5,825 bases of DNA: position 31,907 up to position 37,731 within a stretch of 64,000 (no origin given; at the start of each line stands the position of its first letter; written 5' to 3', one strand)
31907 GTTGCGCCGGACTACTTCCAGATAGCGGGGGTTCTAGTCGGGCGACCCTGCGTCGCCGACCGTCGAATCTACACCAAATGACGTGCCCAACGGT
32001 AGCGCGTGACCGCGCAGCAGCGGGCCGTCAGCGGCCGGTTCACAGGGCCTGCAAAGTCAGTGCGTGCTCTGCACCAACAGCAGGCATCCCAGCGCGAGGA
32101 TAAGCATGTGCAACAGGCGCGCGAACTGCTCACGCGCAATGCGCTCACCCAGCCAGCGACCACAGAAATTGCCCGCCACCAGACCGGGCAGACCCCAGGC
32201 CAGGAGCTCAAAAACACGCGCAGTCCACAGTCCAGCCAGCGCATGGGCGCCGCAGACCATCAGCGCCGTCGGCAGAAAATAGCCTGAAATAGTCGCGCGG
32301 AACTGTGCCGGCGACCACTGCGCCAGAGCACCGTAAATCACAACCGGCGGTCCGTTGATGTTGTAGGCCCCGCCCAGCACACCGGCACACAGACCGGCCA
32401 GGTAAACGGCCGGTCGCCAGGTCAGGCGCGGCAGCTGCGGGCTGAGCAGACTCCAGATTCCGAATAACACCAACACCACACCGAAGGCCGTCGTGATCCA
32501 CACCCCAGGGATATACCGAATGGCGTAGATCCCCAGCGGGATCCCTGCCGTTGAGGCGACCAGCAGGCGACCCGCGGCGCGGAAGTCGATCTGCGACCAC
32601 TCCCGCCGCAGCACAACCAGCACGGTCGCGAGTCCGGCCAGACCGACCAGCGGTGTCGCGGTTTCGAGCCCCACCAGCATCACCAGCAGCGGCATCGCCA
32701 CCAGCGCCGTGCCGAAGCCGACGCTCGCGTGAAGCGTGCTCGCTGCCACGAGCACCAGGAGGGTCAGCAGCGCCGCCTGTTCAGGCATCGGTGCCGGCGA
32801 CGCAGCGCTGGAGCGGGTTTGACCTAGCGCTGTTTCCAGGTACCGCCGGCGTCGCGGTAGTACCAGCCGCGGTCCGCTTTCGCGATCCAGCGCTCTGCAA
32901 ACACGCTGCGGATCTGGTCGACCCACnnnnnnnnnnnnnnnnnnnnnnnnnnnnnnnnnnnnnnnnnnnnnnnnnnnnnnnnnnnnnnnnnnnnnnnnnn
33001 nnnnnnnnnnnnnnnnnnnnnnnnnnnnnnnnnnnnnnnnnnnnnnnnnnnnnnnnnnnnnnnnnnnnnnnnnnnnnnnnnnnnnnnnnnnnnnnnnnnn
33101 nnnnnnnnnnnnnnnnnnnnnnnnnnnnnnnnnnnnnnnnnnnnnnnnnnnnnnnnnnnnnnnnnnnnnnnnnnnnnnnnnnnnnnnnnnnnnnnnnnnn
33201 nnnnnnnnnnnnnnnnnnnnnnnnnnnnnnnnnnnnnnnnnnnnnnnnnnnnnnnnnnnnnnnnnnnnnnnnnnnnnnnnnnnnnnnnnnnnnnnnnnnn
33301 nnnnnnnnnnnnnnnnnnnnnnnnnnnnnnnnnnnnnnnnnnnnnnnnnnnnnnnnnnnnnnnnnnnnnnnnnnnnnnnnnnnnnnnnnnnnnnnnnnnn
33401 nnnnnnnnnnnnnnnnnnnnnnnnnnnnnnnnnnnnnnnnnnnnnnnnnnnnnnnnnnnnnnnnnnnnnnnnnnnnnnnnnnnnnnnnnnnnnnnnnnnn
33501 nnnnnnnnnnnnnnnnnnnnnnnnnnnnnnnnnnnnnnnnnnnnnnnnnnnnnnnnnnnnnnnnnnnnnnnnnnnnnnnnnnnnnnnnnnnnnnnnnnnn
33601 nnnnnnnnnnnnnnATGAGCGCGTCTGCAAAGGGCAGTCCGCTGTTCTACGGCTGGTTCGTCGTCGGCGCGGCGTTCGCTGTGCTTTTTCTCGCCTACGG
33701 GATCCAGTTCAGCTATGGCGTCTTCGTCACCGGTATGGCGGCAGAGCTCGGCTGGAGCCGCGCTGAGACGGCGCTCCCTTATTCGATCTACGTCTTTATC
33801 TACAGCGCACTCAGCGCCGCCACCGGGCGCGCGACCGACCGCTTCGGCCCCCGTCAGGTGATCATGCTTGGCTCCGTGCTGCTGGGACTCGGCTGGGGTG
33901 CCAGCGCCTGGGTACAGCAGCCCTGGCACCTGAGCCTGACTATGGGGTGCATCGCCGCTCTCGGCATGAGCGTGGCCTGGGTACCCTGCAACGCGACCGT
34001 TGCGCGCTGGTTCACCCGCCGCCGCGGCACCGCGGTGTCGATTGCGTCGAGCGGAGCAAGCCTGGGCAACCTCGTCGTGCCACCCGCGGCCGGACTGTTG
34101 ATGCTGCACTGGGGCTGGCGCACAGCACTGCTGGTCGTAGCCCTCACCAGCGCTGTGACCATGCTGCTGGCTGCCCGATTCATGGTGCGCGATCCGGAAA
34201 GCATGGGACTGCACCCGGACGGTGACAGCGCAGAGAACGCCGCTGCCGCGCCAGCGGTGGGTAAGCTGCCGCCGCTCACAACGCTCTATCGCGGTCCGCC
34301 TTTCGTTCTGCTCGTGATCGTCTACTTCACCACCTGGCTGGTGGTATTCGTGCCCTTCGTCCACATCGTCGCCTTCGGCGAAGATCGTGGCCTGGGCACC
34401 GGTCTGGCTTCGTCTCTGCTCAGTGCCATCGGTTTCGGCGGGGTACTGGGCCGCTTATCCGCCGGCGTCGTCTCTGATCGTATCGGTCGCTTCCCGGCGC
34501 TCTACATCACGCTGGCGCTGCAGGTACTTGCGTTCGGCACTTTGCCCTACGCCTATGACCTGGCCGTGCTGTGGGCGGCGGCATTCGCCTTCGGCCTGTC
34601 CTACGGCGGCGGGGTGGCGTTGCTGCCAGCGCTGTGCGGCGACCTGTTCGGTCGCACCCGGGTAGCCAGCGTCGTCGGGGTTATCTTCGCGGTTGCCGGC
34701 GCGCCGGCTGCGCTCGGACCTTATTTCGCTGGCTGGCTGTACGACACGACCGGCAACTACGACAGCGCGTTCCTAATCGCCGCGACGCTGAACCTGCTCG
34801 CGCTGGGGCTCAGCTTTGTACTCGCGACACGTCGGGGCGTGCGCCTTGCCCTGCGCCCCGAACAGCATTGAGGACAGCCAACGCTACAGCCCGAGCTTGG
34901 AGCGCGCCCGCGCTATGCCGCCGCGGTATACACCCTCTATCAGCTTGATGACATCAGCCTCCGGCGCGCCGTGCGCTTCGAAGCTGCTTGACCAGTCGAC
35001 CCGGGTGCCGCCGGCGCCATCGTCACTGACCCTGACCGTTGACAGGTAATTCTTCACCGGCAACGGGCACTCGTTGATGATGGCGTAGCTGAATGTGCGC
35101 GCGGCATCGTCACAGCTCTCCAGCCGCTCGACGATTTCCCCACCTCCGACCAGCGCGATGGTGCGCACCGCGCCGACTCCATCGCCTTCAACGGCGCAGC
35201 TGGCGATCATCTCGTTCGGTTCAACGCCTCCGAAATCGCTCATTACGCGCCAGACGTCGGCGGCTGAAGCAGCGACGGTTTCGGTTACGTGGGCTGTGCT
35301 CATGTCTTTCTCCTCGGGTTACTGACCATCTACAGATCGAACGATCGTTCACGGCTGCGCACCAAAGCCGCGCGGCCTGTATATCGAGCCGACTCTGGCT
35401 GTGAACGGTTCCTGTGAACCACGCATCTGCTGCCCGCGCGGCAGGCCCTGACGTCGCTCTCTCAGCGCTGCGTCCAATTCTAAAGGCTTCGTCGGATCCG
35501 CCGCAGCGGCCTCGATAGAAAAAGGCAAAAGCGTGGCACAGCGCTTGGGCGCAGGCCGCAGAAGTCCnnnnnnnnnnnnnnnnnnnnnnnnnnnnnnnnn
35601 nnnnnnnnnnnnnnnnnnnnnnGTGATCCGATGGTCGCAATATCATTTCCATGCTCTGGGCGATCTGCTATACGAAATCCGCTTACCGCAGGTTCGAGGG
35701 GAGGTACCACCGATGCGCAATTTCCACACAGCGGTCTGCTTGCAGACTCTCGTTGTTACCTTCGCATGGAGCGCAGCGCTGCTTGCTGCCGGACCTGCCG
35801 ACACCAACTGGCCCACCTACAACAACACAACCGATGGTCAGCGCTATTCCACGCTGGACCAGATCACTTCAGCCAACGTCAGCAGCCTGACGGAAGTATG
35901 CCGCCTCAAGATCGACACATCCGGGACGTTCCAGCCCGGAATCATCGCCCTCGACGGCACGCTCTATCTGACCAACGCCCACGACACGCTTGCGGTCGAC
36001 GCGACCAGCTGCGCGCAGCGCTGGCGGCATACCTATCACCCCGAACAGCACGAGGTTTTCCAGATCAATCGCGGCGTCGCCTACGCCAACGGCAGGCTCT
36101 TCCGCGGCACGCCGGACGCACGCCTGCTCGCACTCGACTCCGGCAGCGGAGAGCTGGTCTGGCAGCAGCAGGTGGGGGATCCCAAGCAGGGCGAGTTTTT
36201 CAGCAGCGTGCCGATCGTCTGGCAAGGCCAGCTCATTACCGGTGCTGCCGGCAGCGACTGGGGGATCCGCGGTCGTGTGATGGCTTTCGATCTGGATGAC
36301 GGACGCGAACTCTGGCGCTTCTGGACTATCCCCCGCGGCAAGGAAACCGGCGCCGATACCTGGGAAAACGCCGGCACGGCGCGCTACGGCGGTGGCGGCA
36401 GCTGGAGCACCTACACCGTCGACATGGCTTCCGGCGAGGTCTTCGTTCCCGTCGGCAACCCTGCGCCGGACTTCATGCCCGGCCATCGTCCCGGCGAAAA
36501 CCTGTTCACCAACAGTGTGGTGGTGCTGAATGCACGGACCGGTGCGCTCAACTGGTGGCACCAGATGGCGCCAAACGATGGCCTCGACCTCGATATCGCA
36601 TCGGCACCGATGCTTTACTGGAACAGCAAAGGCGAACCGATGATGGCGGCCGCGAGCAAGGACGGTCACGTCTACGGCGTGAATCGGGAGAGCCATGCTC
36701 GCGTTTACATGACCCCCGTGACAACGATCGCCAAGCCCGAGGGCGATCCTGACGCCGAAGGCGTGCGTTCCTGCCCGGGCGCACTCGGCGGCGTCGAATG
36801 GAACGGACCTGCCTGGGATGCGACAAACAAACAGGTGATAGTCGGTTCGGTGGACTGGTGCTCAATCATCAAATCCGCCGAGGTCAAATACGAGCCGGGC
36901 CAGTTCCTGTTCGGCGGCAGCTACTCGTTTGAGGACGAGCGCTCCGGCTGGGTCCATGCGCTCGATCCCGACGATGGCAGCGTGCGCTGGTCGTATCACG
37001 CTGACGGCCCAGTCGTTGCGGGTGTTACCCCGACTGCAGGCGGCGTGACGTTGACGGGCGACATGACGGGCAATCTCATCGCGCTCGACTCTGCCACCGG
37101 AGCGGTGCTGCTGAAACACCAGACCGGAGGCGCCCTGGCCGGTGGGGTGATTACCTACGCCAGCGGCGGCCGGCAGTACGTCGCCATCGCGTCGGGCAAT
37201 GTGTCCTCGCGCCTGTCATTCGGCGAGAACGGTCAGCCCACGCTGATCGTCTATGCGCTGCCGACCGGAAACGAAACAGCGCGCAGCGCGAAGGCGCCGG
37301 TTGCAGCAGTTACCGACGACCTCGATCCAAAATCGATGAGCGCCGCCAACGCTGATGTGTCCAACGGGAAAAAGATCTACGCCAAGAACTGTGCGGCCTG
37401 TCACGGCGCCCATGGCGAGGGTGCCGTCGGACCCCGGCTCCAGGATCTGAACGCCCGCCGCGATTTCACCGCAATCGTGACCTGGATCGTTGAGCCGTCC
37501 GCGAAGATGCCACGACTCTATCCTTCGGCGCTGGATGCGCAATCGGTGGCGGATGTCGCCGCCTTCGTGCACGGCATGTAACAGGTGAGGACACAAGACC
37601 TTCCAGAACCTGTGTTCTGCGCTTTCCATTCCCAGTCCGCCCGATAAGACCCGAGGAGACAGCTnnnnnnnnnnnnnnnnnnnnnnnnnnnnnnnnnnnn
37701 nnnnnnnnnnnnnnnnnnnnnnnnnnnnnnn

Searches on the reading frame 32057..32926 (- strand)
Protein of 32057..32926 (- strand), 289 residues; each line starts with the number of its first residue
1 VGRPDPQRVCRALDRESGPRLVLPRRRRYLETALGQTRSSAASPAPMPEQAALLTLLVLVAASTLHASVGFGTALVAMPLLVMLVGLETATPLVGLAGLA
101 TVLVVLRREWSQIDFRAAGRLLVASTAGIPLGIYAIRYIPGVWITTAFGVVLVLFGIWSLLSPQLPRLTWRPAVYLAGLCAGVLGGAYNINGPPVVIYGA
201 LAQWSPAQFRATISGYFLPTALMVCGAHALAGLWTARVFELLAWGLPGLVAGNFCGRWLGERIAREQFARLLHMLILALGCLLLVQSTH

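Call 33: search_protein_families(library=pfam, proteins=[window:32057-32926:-], max_evalue=0.0001)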
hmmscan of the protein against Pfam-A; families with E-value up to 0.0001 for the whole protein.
window:32057-32926:- (289 aa): 1 family
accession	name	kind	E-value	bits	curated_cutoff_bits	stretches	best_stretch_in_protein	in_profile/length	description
PF01925.25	TauE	-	1e-26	94.5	32.6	1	56-281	2-235/237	Sulfite exporter TauE/SafE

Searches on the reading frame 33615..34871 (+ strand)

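Call 33: search_protein_families(library=pfam, proteins=[window:33615-34871:+], max_evalue=0.0001)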
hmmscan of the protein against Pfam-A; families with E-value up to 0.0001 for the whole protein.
window:33615-34871:+ (418 aa): 1 family
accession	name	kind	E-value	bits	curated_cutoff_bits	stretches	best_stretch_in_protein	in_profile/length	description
PF07690.21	MFS_1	-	5.6e-54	183.8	33.4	2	21-361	2-339/347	Major Facilitator Superfamily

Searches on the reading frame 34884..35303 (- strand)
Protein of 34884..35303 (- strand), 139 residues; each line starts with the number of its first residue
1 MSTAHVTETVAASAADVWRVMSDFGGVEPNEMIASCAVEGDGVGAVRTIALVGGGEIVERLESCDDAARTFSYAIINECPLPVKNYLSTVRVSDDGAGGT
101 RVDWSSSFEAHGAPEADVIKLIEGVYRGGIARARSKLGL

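Call 33: search_protein_families(library=pfam, proteins=[window:34884-35303:-], max_evalue=0.0001)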
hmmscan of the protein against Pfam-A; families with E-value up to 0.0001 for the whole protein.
window:34884-35303:- (139 aa): 1 family
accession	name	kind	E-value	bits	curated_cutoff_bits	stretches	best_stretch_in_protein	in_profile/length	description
PF10604.15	Polyketide_cyc2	-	5.2e-24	85.6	27.4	1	4-137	4-141/142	Polyketide cyclase / dehydrase and lipid transport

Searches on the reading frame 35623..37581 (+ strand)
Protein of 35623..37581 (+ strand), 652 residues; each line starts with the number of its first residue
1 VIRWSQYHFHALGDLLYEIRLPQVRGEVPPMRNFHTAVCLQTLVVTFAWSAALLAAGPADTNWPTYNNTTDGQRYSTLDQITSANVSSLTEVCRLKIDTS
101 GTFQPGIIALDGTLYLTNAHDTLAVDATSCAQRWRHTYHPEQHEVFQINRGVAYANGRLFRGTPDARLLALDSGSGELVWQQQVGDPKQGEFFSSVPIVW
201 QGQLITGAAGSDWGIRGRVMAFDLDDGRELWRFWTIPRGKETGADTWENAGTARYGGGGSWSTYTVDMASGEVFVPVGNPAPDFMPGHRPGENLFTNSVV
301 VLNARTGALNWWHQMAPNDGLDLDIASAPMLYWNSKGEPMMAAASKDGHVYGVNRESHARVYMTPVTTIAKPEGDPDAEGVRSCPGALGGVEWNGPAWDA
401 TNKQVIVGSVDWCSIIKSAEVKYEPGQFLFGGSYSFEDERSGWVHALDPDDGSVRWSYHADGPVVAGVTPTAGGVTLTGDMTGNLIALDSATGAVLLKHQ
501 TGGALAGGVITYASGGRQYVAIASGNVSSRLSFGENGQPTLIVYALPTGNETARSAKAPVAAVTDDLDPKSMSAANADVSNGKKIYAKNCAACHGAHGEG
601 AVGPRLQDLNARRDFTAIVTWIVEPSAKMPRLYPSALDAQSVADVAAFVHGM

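Call 33: search_protein_families(library=pfam, proteins=[window:35623-37581:+], max_evalue=0.0001)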
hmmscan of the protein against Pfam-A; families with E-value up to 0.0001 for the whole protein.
window:35623-37581:+ (652 aa): 5 families
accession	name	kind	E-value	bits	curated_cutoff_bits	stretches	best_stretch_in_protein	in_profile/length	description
PF01011.28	PQQ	-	3.1e-65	221.5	26.7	1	63-357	1-331/595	Glucose/ethanol/alcohol dehydrogenase, beta-propeller domain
PF13360.13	PQQ_2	-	1.6e-21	77.5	27.6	2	124-233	7-99/233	Outer membrane protein assembly factor BamB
PF13570.13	Beta-prop_ACSF4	-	1.4e-11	44.9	133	0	441-515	154-226/329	Beta-alanine-activating enzyme, beta-propeller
PF13442.11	Cytochrome_CBB3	-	1.9e-10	41.4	27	1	578-649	2-68/68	Cytochrome C oxidase, cbb3-type, subunit III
PF00034.26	Cytochrom_C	-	8.9e-09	37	21.3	1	580-650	2-87/90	Cytochrome c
